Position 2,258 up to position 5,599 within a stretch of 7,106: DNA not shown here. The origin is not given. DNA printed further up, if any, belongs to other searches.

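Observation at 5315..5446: C-terminal sorting signal (GLTGF-x9-TM-KKNK...) that fits no named CTERM class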

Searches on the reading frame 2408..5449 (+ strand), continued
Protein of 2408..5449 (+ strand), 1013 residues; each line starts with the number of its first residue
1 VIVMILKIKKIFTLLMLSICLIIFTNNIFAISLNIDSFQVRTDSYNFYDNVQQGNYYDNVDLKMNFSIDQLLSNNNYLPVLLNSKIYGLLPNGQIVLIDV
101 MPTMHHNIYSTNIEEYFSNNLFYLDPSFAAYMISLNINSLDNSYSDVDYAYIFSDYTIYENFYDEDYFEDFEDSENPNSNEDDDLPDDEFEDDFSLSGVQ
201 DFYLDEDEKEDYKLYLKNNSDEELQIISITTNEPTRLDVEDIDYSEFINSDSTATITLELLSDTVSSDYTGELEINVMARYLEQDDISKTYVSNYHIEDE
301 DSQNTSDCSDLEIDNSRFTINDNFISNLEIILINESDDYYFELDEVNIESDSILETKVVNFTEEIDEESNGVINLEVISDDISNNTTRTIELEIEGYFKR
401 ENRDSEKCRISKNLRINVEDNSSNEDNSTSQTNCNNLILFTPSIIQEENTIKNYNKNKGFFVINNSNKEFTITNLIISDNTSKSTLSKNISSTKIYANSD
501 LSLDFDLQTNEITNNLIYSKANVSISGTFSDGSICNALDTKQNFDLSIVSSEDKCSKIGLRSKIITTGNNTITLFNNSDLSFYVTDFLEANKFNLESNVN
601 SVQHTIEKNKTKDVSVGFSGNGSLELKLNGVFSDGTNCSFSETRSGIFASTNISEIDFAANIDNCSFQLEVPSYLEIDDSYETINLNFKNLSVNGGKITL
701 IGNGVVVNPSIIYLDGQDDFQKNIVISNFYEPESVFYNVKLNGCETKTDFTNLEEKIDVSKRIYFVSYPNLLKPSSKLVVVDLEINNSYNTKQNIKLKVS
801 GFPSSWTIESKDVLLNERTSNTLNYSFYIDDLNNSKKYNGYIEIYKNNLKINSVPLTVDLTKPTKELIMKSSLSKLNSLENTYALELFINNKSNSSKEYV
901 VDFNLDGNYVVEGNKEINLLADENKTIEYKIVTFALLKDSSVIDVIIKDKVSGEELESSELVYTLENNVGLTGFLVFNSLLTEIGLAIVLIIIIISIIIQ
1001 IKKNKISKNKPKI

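Call 84: find_encoding_contigs(protein=P0074, flank=10000, max_places=2)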
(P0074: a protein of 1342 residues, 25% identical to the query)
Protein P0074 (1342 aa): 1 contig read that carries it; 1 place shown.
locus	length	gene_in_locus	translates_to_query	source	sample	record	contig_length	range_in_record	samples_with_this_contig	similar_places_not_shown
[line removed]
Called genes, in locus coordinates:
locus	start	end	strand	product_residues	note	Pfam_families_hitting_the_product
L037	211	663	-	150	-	PF04073:tRNA_edit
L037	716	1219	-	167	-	PF06210:DUF1003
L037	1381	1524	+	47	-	-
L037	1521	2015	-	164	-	-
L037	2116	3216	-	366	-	PF00438:S-AdoMet_synt_N, PF02772:S-AdoMet_synt_M, PF02773:S-AdoMet_synt_C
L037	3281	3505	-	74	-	-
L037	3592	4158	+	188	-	PF12844:HTH_19, PF01381:HTH_3, PF00571:CBS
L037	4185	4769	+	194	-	-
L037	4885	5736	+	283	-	PF01209:Ubie_methyltran, PF13489:Methyltransf_23, PF01135:PCMT (weak), PF02353:CMAS (weak), PF08241:Methyltransf_11, PF08242:Methyltransf_12, PF13649:Methyltransf_25, PF13847:Methyltransf_31, +2 more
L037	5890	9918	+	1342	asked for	PF17963:Big_9 (faint), PF23722:Beta-sand_DEX1 (faint), PF05345:He_PIG (faint)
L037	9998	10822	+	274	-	-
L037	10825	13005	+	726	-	PF11614:FixG_C (faint), PF10633:NPCBM_assoc (faint)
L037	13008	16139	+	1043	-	PF06280:fn3_5 (faint), PF11614:FixG_C (faint), PF22067:Cep192_D3 (faint), PF00092:VWA, PF13519:VWA_2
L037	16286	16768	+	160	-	-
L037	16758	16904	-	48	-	-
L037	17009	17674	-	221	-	PF01978:TrmB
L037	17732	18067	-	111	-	PF02261:Asp_decarbox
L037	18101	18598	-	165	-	-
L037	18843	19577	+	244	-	PF00413:Peptidase_M10 (weak)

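Call 85: search_protein_families(library=ncbifam, proteins=[L036:4469-5203:+, L037:4185-4769:+, L037:9998-10822:+, L037:16286-16768:+, L037:1521-2015:-, L037:18101-18598:-, L031:4803-5927:-, L031:5989-7332:-, L035:8950-9561:+, L036:867-2420:+], max_evalue=0.1)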
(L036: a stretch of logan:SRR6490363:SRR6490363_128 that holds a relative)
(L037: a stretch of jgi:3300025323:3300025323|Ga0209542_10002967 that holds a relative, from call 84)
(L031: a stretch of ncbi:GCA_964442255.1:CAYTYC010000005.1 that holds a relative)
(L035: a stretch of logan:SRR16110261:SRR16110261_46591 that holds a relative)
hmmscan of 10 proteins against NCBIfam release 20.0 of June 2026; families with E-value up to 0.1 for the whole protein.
L036:4469-5203:+ (244 aa): 9 families
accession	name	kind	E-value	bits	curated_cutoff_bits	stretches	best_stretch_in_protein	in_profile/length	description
NF038151.1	lanthi_synth_III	equivalog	1.1e-05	24.1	575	1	111-164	334-387/833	class III lanthionine synthetase LanKC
NF002475.0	PRK01723.1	equivalog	8.1e-05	21.8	142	1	120-169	150-199/241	3-deoxy-D-manno-octulosonic acid kinase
NF007684.0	PRK10359.1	equivalog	0.00022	20.9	248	1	121-159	143-180/232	lipopolysaccharide core heptose(II) kinase RfaY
TIGR03724.2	arch_bud32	equivalog_domain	0.0016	18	125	1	117-162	89-133/193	KEOPS complex kinase/ATPase Bud32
NF038150.1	lanthi_synth_IV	equivalog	0.0032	15.8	650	1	91-165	277-350/851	class IV lanthionine synthetase LanL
NF007174.0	PRK09605.1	equivalog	0.0055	15.2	447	1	117-163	431-476/535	bifunctional N(6)-L-threonylcarbamoyladenine synthase/serine/threonine protein kinase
NF011703.0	PRK15123.1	equivalog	0.03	13.2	170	1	118-178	143-205/268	lipopolysaccharide core heptose(I) kinase RfaP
NF011463.0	PRK14879.1-4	equivalog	0.056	12.8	188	1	124-163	125-163/237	Kae1-associated kinase Bud32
NF011462.0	PRK14879.1-3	equivalog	0.068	12.9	174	0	120-159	89-127/192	Kae1-associated kinase Bud32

L037:4185-4769:+ (194 aa): 0 families

L037:9998-10822:+ (274 aa): 0 families

L037:16286-16768:+ (160 aa): 1 family
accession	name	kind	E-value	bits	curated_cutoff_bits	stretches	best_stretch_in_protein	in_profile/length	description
TIGR00305.1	TIGR00305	equivalog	0.02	15.2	29.15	1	6-57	1-54/115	putative toxin-antitoxin system toxin component, PIN family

L037:1521-2015:- (164 aa): 1 family
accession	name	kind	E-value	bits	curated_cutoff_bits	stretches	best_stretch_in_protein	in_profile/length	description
NF049907.1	IncMemIncM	equivalog_domain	0.0045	15.8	1000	1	27-157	48-176/562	inclusion membrane protein IncM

L037:18101-18598:- (165 aa): 0 families

L031:4803-5927:- (374 aa): 0 families

L031:5989-7332:- (447 aa): 0 families

L035:8950-9561:+ (203 aa): 7 families
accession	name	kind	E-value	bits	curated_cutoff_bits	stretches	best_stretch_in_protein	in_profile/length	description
NF040939.2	trans_reg_lrs14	equivalog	0.00073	19.5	90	1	152-197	29-75/103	Lrs14 family HTH-type transcriptional regulator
NF033545.0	transpos_IS630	equivalog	0.0049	16.4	100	1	148-198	2-55/299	IS630 family transposase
NF053606.1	Sta1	subfamily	0.0068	16.5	80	1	151-197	27-73/100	Sta1 family transcriptional regulator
TIGR02018.2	his_ut_repres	equivalog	0.01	15.2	220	1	159-193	24-58/226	histidine utilization transcriptional repressor HutC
NF038251.1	AdcR_fam_Zn_TF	equivalog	0.018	15.2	175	1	153-193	44-84/143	zinc-dependent MarR family transcriptional regulator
NF041395.1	TranRegLrpA1_Halo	equivalog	0.028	14.4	250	1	145-188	6-49/142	HTH-type transcriptional regulator LrpA1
NF049902.1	FTL_1293_fam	exception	0.092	12.9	170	0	149-190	11-54/150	FTL_1293 family small RNA FtrC-regulated protein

L036:867-2420:+ (517 aa): 1 family
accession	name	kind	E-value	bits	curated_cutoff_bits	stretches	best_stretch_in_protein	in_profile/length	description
NF033546.1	transpos_IS21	equivalog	0.064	12.8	160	1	167-255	4-85/294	IS21 family transposase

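Call 87: find_related_loci(query=A3, collection=metagenome_contigs, flank=8000)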
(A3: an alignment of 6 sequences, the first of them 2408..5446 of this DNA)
Query A3 (1013 aa) in metagenome_contigs; peptide patterns used: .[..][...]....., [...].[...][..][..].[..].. (x = any residue, [..] = any of these).
265 stretches matched a pattern; 17 encode a relative of the query (tblastn E <= 1e-3); 17 distinct loci.
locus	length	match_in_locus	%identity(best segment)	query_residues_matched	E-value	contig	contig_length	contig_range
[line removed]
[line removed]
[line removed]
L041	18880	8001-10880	35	8-979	9e-179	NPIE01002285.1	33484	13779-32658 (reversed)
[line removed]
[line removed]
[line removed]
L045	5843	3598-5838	34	30-803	1e-119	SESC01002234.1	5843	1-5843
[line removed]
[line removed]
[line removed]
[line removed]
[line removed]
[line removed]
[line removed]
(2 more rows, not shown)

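Call 90: search_protein_families(library=pfam, proteins=[P0066, P0064, P0070, P0074, P0078, P0082, P0083, P0085, P0055], max_evalue=0.01)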
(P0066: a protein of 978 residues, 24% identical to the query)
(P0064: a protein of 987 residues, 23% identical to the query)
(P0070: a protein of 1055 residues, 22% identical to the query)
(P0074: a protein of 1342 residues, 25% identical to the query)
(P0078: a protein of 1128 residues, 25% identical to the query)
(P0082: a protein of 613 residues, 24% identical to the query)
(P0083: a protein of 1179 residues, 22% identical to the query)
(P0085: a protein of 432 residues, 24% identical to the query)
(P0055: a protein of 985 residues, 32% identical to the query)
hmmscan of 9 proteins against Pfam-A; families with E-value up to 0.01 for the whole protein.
P0066 (978 aa): 3 families
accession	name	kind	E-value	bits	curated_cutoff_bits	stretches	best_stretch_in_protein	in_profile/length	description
PF19516.4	DUF6049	-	1.7e-07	30.7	30.1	1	724-823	552-652/708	Family of unknown function (DUF6049)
PF10633.15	NPCBM_assoc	-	0.00016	22.3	24.4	0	866-913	12-62/78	NPCBM-associated, NEW3 domain of alpha-galactosidase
PF07610.17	DUF1573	-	0.0057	17.1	26.1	0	173-242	12-77/98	Protein of unknown function (DUF1573)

P0064 (987 aa): 2 families
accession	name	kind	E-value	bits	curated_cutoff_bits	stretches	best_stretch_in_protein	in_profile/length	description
PF16392.11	DUF5001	-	0.0015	18.9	23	0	188-212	11-35/86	Ig-like domain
PF11614.14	FixG_C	-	0.0077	16.8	25.6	0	682-725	41-88/119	IG-like fold at C-terminal of FixG, putative oxidoreductase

P0070 (1055 aa): 0 families

P0074 (1342 aa): 9 families
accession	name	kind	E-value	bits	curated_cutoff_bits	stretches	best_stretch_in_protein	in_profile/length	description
PF05345.18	He_PIG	-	3e-09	37.6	24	0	377-407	65-95/96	Putative Ig domain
PF23722.1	Beta-sand_DEX1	-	1.5e-07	32.3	27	0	377-406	68-97/99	DEX1 beta-sandwich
PF17963.7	Big_9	-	3.8e-07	31.3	23.6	3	310-406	1-89/89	Bacterial Ig domain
PF22544.2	HYDIN_VesB_CFA65-like_Ig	-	6.5e-05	23.5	25.5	0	989-1064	15-87/100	HYDIN/CFA65/VesB-like, Ig-like domain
PF22352.2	K319L-like_PKD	-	0.00016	22.1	27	0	381-407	58-84/84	K319L-like, PKD domain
PF07610.17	DUF1573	-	0.00074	19.9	26.1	0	1223-1298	22-96/98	Protein of unknown function (DUF1573)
PF12870.14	DUF4878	-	0.00079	20.2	24.1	0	384-410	81-107/112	Domain of unknown function (DUF4878)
PF02018.23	CBM_4_9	-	0.0026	18.6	25.9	1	26-153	5-131/136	Carbohydrate binding domain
PF09136.16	Glucodextran_B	-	0.007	16.7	27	0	382-408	56-82/83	Glucodextranase, domain B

P0078 (1128 aa): 1 family
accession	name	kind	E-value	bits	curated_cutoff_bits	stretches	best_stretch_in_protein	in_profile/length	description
PF23722.1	Beta-sand_DEX1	-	7.9e-05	23.6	27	0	279-314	62-97/99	DEX1 beta-sandwich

P0082 (613 aa): 2 families
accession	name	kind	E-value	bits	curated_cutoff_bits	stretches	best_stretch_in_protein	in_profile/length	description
PF13473.12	Cupredoxin_1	-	5.3e-09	36.5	27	1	12-95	17-104/104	Cupredoxin-like domain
PF00127.26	Copper-bind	-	9.5e-07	29.6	21.2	1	26-95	13-98/99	Copper binding proteins, plastocyanin/azurin family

P0083 (1179 aa): 3 families
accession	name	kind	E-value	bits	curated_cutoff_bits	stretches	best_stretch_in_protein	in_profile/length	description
PF23722.1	Beta-sand_DEX1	-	1.7e-07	32.2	27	0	215-251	63-99/99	DEX1 beta-sandwich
PF07610.17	DUF1573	-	0.00022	21.6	26.1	0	694-773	12-85/98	Protein of unknown function (DUF1573)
PF16392.11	DUF5001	-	0.0094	16.4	23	0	820-840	11-31/86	Ig-like domain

P0085 (432 aa): 0 families

P0055 (985 aa): 1 family
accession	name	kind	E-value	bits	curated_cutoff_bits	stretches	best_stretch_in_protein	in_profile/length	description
PF10633.15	NPCBM_assoc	-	0.00015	22.3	24.4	1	752-812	4-66/78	NPCBM-associated, NEW3 domain of alpha-galactosidase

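Call 98: search_protein_families(library=pfam, proteins=[L033:5195-6055:-, L033:3746-5098:-, L031:4803-5927:-, L031:5989-7332:-], max_evalue=0.1)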
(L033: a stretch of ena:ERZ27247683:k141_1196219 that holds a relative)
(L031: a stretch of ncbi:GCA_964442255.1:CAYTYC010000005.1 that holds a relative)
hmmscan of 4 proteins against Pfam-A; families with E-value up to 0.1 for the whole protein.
L033:5195-6055:- (286 aa): 5 families
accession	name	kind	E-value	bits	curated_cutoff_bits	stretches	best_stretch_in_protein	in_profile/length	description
PF13180.12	PDZ_2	-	4.5e-06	27.3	27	1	197-251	12-65/80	PDZ domain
PF17820.7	PDZ_6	-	0.00041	20.5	27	1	206-239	6-39/54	PDZ domain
PF00595.29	PDZ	-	0.015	16.1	23.2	1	201-237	28-64/81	PDZ domain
PF10225.14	NEMP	-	0.032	14.3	28.7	1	28-184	14-146/249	NEMP family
PF21861.2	RepB_C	-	0.041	14.3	27.3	1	217-269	7-58/58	Replication protein RepB, C-terminal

L033:3746-5098:- (450 aa): 1 family
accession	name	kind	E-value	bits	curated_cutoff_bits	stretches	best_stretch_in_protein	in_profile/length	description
PF17899.6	Peptidase_M61_N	-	3.1e-06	27.7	23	1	72-182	48-143/168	Peptidase M61 N-terminal domain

L031:4803-5927:- (374 aa): 1 family
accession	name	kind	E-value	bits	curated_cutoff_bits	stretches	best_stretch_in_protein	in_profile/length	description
PF02449.21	Glyco_hydro_42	-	0.001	18.9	21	1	72-138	8-76/376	Beta-galactosidase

L031:5989-7332:- (447 aa): 1 family
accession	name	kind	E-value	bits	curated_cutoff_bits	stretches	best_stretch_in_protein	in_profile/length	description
PF02449.21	Glyco_hydro_42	-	0.0084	15.9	21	1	135-183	17-66/376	Beta-galactosidase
